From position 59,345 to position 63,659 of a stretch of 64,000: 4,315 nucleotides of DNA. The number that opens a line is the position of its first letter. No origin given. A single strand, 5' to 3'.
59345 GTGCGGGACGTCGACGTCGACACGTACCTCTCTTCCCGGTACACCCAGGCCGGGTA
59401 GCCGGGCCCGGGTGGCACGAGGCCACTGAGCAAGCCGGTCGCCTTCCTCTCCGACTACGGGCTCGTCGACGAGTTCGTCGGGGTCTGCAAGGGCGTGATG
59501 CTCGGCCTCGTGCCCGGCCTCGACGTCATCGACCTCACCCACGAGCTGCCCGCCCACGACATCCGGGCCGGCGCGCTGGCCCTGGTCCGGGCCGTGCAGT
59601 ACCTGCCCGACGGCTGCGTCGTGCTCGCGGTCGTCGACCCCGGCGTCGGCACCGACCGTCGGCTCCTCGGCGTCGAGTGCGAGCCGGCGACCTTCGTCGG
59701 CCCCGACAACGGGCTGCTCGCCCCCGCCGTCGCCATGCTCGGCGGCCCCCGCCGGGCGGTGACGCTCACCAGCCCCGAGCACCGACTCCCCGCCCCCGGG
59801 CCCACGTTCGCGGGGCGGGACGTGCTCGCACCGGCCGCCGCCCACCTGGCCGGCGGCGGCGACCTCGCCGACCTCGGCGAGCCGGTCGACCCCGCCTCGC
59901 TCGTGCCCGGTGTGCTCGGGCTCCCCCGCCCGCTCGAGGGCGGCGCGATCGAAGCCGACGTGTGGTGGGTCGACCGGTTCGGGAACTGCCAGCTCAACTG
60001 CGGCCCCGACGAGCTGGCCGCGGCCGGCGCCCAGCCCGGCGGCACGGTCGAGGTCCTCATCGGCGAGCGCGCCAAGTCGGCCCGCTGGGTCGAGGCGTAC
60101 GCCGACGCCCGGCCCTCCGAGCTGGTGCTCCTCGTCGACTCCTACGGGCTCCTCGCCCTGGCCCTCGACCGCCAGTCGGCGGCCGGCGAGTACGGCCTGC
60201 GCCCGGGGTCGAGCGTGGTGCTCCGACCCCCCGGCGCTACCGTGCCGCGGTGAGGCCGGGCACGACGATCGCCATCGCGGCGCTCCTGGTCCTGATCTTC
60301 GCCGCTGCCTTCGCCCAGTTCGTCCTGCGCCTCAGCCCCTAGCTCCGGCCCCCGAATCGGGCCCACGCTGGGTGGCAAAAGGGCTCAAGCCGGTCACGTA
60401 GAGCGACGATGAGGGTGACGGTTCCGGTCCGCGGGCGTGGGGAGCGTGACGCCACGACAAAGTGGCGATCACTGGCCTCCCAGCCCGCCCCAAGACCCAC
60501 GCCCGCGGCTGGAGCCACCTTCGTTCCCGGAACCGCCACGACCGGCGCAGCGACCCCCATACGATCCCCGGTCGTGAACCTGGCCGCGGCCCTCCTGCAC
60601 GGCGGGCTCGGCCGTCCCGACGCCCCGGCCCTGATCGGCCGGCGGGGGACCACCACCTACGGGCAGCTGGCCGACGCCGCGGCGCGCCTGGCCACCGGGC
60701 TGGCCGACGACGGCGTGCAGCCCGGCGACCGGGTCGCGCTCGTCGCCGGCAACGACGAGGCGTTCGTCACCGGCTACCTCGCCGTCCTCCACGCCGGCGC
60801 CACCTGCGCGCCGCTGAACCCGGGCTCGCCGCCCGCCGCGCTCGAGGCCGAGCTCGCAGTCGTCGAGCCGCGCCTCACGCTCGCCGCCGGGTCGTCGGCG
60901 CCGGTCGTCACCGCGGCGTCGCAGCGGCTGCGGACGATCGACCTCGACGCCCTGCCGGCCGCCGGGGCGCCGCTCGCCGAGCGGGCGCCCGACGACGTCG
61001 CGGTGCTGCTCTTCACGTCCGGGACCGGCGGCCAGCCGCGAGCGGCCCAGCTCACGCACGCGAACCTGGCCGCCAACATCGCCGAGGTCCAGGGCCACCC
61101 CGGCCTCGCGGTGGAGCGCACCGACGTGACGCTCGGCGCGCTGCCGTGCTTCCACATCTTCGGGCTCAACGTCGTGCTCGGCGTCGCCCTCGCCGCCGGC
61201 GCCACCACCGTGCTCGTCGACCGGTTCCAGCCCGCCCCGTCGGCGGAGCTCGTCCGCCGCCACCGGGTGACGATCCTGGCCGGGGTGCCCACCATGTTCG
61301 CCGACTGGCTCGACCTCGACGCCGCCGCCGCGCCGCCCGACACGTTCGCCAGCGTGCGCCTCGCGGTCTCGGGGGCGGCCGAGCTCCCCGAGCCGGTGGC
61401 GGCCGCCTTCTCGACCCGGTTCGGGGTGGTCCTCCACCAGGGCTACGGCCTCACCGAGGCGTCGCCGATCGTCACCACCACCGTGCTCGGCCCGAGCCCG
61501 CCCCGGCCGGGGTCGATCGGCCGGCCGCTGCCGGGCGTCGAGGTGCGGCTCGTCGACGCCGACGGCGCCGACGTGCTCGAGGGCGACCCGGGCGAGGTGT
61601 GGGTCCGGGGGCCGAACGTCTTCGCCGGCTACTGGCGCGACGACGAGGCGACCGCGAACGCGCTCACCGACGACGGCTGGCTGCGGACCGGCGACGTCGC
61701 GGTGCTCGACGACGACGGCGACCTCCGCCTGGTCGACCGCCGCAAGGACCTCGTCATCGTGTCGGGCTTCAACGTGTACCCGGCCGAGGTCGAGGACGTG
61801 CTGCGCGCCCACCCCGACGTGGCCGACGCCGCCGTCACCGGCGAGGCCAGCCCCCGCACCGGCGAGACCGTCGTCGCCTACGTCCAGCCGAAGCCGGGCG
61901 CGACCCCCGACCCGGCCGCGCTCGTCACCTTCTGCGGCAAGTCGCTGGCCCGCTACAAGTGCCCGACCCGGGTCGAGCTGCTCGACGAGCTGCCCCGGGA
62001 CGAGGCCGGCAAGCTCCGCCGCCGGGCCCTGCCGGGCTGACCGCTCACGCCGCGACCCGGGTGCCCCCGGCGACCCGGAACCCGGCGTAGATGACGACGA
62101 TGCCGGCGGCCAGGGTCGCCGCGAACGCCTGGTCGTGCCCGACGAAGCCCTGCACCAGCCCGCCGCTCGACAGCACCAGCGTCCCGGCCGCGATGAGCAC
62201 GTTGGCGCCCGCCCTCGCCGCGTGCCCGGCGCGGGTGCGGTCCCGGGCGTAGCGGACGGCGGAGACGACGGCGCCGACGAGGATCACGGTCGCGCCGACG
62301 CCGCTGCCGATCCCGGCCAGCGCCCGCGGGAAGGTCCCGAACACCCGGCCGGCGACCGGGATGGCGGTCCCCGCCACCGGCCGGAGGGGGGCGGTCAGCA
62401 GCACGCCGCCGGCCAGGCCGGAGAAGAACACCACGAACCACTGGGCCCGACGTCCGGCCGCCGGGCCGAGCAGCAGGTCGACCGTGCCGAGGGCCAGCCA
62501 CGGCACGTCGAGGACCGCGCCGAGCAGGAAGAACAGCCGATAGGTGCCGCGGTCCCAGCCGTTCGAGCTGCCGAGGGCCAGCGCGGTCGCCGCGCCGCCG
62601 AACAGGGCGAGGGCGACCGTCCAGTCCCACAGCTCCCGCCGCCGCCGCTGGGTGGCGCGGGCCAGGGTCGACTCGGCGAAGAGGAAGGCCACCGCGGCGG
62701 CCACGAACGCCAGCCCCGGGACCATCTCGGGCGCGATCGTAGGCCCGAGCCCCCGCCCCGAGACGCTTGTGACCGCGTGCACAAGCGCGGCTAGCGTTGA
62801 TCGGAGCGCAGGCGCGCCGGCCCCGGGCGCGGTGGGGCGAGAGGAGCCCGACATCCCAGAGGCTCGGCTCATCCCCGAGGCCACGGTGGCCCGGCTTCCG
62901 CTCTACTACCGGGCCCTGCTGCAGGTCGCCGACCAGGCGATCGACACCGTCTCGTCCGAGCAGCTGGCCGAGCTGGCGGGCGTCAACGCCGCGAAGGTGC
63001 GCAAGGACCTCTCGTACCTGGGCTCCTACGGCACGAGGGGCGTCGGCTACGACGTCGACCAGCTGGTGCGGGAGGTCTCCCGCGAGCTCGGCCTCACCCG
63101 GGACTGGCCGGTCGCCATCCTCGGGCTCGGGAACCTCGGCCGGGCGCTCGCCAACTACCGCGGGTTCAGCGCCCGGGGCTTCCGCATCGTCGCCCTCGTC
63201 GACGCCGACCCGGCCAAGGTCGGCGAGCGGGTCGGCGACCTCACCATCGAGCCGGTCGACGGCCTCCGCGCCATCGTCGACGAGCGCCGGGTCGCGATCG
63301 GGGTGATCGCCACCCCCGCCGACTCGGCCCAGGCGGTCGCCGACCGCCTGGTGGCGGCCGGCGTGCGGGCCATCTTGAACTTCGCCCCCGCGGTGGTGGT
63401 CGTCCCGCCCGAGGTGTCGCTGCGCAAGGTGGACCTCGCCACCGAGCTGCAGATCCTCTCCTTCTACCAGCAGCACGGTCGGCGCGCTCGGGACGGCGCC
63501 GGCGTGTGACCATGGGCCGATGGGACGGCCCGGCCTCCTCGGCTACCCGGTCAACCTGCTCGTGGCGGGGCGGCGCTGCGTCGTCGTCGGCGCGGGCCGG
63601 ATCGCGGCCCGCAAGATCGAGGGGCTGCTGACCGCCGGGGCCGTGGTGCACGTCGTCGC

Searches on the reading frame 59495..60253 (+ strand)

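Call 71: search_protein_families(library=pfam, proteins=[window:59495-60253:+], max_evalue=0.00001)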
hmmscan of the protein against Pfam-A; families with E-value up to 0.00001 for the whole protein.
window:59495-60253:+ (252 aa): 2 families
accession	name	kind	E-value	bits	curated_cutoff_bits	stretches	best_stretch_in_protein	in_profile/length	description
PF01887.21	SAM_HAT_N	-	3e-35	121.5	26.3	1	2-128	21-145/145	SAM hydroxide adenosyltransferase N-terminal domain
PF20257.3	SAM_HAT_C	-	1.1e-15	58.2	25.5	1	156-241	3-83/84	SAM hydroxide adenosyltransferase C-terminal domain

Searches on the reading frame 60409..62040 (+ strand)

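Call 71: search_protein_families(library=pfam, proteins=[window:60409-62040:+], max_evalue=0.00001)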
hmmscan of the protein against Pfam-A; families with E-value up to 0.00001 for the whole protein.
window:60409-62040:+ (543 aa): 2 families
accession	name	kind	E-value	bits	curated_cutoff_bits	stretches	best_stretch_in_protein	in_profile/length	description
PF00501.34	AMP-binding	-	1.3e-87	294.6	29.9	1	69-409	8-384/384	AMP-binding enzyme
PF13193.12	AMP-binding_C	-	4.2e-19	69.7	24.5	1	460-535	1-76/76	AMP-binding enzyme C-terminal domain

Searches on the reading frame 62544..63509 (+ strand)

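Call 89: search_protein_families(library=pfam, proteins=[window:62544-63509:+], max_evalue=0.00001)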
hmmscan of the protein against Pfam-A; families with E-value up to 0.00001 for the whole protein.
window:62544-63509:+ (321 aa): 2 families
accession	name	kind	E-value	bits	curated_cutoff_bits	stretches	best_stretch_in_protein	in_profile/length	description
PF02629.25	CoA_binding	-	8.4e-21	75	22.3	1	186-282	2-96/97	CoA binding domain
PF06971.19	Put_DNA-bind_N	-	4.1e-19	68.8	27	1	110-157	2-49/49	Putative DNA-binding protein N-terminus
